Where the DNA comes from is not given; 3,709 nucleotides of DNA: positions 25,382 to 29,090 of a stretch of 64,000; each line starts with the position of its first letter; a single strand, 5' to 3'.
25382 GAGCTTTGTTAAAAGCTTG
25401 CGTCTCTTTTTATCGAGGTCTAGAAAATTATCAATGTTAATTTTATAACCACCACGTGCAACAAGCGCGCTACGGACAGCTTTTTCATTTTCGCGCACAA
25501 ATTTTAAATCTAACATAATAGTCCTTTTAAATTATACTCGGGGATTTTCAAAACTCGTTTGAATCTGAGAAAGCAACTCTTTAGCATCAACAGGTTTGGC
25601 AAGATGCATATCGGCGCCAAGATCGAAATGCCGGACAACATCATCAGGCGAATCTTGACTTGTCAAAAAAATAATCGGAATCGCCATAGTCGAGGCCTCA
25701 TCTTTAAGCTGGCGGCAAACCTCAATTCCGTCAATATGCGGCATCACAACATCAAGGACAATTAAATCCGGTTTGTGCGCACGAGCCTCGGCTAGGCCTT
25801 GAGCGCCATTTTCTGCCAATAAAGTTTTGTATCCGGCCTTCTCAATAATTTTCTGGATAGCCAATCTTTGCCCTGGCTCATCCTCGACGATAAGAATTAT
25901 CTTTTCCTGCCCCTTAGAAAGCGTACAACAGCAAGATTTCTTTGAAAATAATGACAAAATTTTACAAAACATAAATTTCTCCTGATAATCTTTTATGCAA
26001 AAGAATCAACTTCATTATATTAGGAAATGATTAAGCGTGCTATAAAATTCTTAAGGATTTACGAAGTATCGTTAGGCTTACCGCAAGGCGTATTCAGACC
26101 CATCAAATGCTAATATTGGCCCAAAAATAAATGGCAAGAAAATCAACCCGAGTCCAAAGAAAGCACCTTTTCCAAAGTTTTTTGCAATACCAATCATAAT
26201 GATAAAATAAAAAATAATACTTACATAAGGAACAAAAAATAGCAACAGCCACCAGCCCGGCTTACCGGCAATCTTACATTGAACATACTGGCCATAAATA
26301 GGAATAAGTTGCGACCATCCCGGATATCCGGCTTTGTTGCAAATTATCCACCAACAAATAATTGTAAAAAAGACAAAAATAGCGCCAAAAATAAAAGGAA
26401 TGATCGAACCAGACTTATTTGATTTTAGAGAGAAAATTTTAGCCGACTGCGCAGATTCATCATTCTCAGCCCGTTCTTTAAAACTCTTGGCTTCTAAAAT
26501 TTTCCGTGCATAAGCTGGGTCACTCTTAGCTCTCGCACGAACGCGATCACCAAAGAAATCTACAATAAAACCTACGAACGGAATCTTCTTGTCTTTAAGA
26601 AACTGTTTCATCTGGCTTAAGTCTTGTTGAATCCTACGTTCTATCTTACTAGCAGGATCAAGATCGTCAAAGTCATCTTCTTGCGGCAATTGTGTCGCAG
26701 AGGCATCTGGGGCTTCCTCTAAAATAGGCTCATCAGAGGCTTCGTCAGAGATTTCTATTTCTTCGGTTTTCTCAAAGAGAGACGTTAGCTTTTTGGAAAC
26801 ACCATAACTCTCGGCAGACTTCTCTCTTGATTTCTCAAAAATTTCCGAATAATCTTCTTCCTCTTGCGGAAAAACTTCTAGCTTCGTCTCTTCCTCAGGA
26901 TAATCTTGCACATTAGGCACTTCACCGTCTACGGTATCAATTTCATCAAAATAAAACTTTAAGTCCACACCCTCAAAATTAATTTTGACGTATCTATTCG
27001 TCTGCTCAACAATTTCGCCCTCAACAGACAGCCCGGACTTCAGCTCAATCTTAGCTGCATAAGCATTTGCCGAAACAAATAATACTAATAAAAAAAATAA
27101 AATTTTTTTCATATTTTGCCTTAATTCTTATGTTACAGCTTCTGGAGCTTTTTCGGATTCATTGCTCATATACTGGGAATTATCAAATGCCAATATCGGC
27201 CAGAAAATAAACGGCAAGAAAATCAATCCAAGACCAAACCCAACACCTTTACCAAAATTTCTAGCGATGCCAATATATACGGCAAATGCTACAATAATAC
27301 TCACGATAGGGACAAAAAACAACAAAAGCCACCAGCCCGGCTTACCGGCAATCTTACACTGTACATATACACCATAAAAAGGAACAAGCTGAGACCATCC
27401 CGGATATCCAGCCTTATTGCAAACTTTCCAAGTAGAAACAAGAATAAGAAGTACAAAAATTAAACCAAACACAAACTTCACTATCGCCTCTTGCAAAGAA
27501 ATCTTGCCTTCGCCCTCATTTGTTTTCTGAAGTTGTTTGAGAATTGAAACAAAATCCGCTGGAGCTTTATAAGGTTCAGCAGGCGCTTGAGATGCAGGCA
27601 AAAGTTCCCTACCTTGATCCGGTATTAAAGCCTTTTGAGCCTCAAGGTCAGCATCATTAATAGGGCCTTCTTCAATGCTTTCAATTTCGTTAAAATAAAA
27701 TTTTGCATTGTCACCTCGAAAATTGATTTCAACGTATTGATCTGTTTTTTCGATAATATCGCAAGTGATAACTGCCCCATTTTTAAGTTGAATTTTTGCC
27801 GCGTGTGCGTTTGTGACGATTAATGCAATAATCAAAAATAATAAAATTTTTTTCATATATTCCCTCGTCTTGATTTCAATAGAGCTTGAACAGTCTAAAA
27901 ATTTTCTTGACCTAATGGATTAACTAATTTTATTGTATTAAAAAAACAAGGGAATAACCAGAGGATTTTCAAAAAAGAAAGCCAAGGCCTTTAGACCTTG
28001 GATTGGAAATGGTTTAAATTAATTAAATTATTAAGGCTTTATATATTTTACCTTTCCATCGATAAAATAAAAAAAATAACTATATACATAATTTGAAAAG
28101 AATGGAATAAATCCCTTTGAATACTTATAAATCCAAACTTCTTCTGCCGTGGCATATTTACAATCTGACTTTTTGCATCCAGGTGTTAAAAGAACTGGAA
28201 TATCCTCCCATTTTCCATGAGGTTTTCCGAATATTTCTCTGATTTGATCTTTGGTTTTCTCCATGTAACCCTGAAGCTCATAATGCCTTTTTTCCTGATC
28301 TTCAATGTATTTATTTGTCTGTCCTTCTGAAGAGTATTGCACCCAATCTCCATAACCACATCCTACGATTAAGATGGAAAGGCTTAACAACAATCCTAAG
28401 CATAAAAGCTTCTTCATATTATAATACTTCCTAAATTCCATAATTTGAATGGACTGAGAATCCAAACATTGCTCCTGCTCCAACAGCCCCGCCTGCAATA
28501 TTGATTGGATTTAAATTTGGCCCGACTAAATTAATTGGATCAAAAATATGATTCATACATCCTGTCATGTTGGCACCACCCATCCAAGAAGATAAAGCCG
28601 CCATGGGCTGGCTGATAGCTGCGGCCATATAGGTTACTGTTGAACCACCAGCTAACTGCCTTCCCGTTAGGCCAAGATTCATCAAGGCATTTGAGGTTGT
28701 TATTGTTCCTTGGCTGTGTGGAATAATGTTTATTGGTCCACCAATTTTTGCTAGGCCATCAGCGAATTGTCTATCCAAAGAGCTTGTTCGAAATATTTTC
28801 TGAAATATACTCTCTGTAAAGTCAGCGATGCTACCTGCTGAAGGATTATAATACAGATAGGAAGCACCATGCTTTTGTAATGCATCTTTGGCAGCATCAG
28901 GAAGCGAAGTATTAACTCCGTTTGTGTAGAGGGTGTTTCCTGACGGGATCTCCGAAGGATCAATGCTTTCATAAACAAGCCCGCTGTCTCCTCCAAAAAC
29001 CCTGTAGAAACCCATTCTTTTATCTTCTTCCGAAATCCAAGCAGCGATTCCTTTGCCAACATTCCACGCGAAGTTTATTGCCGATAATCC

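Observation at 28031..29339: Hypervariable C-terminal toxin domain with hydrolase motifs plus a downstream lipoprotein as a candidate immunity protein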

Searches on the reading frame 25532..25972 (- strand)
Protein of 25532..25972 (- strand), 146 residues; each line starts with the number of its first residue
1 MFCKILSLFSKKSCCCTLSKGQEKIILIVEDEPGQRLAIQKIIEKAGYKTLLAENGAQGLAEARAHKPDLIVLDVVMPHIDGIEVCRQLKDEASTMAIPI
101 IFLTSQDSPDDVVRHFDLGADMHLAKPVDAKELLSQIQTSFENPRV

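Call 25: search_protein_families(library=pfam, proteins=[window:25532-25972:-], max_evalue=0.01)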
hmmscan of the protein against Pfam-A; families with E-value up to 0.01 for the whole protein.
window:25532-25972:- (146 aa): 2 families
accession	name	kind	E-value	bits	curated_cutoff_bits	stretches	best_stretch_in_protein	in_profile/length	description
PF00072.30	Response_reg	-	1.5e-30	106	30.2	1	26-137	1-110/111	Response regulator receiver domain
PF23198.2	PDE8A_N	-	6e-05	23.4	29.6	1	21-107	8-95/147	PDE8A-like, N-terminal domain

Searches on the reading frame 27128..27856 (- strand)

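Call 25: search_protein_families(library=pfam, proteins=[window:27128-27856:-], max_evalue=0.01)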
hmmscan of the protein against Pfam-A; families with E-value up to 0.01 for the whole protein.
window:27128-27856:- (242 aa): 1 family
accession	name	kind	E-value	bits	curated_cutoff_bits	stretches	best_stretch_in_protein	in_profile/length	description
PF18936.5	DUF5684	-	6.4e-23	81.6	27.4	1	154-230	1-79/81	Family of unknown function (DUF5684)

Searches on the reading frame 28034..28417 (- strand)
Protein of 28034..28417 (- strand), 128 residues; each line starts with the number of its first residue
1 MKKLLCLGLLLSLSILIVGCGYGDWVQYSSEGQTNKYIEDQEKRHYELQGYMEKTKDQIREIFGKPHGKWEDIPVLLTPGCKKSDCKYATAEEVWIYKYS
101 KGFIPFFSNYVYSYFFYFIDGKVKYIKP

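Call 5: search_protein_families(library=pfam, proteins=[window:28034-28417:-], max_evalue=1)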
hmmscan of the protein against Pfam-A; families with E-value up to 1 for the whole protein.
seq(128 aa): 0 families

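Call 6: search_protein_families(library=ncbifam, proteins=[window:28034-28417:-], max_evalue=1)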
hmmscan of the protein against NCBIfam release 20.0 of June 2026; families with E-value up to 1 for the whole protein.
seq(128 aa): 1 family
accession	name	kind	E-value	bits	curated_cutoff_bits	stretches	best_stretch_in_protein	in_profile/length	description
NF047847.2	SS_mature_LptM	equivalog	0.026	14.6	27.7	1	1-22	1-22/31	LPS translocon maturation chaperone LptM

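Call 15: find_homologous_proteins(query=window:28034-28417:-, max_evalue=0.01)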
Query seq(128 aa) (128 aa): 2 proteins with E <= 0.01 among 7 candidates.
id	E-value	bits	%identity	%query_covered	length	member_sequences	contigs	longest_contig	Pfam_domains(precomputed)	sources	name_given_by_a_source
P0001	2.0e-83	295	100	100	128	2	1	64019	-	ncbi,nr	ncbi:MAG: hypothetical protein P9M07_02800 [Candidatus Aceula meridiana]|nr:hypothetical protein [Ca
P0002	9.4e-29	118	48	100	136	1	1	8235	-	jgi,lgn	-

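Call 16: find_encoding_contigs(protein=P0002, flank=10000)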
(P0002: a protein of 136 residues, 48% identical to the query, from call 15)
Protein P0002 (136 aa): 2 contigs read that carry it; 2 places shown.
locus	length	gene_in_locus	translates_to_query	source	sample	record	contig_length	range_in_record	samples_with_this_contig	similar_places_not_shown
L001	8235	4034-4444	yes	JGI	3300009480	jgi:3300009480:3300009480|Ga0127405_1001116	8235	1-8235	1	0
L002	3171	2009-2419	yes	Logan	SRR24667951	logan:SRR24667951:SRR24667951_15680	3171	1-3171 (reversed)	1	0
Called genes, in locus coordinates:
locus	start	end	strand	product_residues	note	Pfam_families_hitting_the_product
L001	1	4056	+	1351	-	?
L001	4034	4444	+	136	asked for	-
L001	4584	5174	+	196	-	PF01797:Y1_Tnp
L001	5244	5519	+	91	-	-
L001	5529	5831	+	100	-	-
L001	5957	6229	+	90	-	PF02604:PhdYeFM_antitox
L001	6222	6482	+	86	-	PF05016:ParE_toxin, PF15781:ParE-like_toxin (weak), PF06769:YoeB_toxin (weak)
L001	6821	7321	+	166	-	PF01797:Y1_Tnp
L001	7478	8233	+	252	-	?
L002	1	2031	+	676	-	?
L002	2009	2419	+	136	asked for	-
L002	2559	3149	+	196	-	PF01797:Y1_Tnp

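Call 25: search_protein_families(library=pfam, proteins=[L001:4584-5174:+, L001:5244-5519:+, L001:5529-5831:+], max_evalue=0.01)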
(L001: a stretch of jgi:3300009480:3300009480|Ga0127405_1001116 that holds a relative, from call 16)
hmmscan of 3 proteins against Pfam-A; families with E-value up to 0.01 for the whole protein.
L001:4584-5174:+ (196 aa): 1 family
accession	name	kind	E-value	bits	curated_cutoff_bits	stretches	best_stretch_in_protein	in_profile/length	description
PF01797.21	Y1_Tnp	-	1.6e-11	44.8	23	1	13-124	4-119/121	Transposase IS200 like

L001:5244-5519:+ (91 aa): 0 families

L001:5529-5831:+ (100 aa): 0 families

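Call 66: search_protein_families(library=pfam, alignment_id=A3, max_evalue=1)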
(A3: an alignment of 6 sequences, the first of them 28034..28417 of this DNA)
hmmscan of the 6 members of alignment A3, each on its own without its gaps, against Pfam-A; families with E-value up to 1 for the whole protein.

A. member 1, window:28034-28417:- (128 aa): 0 families

B. families by the number of members that match (of 6 scanned): 3 families
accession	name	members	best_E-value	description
PF20094.4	GWxTD_dom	1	0.00041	GWxTD domain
PF14644.12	DUF4456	1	0.031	Domain of unknown function (DUF4456)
PF08139.17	LPAM_1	1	0.2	Prokaryotic membrane lipoprotein lipid attachment site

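Call 67: search_solved_structures(query=A3, max_evalue=10, show_alignments=2)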
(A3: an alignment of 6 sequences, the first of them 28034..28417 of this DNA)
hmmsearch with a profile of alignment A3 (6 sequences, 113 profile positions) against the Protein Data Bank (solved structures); distinct sequences matched with E-value up to 10: 15.
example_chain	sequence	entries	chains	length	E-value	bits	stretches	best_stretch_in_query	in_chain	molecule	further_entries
4ifa_A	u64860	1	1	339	0.17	14.8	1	25-109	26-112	Extracellular protein containing a SCP domain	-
7r1w_E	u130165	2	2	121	0.25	14.3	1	9-63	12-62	Outer membrane protein assembly factor BamE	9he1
8adg_E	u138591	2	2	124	0.26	14.2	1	9-63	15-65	Outer membrane protein assembly factor BamE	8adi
9mgg_E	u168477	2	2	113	0.27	14.2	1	9-63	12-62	Outer membrane protein assembly factor BamE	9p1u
6lyq_E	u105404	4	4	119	0.29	14.1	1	9-63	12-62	Outer membrane protein assembly factor BamE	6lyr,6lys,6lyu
5d0o_E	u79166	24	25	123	0.31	14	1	9-63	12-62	Outer membrane protein assembly factor BamE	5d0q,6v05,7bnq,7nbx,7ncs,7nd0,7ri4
9s0w_B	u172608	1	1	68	0.71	12.8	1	40-83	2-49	DBL3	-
3d4e_A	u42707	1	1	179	1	12.3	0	45-81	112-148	putative beta-lactamase inhibitor protein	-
6wf0_B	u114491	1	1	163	4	10.4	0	29-56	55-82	Hemagglutinin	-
8tjb_B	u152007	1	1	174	4.6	10.2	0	29-56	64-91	Hemagglutinin HA2 chain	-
6bkp_B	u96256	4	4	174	5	10.1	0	29-56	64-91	Hemagglutinin | Hemagglutinin HA2 chain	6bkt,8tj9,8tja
4o5i_B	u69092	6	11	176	5.1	10.1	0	29-56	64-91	Hemagglutinin HA2 chain | Hemagglutinin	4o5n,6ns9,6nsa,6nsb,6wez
7u8l_B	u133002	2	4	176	5.2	10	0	29-56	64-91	Hemagglutinin HA2 subunit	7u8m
7u8j_B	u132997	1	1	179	5.4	10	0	29-56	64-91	Hemagglutinin HA2 subunit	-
9b7i_a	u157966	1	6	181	5.5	10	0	29-56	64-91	Hemagglutinin HA2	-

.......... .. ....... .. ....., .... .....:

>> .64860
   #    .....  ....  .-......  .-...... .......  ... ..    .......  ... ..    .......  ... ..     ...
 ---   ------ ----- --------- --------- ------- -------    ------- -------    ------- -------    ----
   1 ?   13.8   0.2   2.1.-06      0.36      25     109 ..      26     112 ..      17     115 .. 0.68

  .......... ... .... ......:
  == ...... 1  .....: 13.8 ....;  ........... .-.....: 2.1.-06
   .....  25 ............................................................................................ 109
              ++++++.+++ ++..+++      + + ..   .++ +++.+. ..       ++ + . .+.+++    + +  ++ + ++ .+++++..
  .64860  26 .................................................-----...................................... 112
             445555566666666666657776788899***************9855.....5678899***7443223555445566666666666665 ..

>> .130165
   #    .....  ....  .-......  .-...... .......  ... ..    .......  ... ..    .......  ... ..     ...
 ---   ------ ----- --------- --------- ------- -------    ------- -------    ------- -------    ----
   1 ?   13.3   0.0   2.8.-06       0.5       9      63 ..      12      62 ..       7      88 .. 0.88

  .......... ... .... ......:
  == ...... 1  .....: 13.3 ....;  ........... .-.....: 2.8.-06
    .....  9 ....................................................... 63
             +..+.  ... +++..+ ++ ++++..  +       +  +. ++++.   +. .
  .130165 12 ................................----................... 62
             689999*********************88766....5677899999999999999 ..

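Call 83: find_related_loci(query=A5, collection=metagenome_contigs, flank=2000)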
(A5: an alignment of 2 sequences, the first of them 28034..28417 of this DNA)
Query A5 (128 aa) in metagenome_contigs; peptide patterns used: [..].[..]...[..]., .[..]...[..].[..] (x = any residue, [..] = any of these).
587 stretches matched a pattern, but none encodes a relative of the query by tblastn (E <= 1e-3).

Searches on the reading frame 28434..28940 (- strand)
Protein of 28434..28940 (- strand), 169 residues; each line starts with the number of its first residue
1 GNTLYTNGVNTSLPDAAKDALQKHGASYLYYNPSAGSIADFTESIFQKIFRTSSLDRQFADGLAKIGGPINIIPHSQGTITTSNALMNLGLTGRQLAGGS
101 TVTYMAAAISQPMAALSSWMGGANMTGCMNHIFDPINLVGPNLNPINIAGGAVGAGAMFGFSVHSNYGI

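Call 76: find_related_loci(query=window:28434-28940:-, collection=genome_contigs, flank=3000)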
Query window:28434-28940:- (169 aa) in genome_contigs; peptide patterns used: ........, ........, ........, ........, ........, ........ (x = any residue, [..] = any of these).
141 stretches matched a pattern, but none encodes a relative of the query by tblastn (E <= 1e-3).
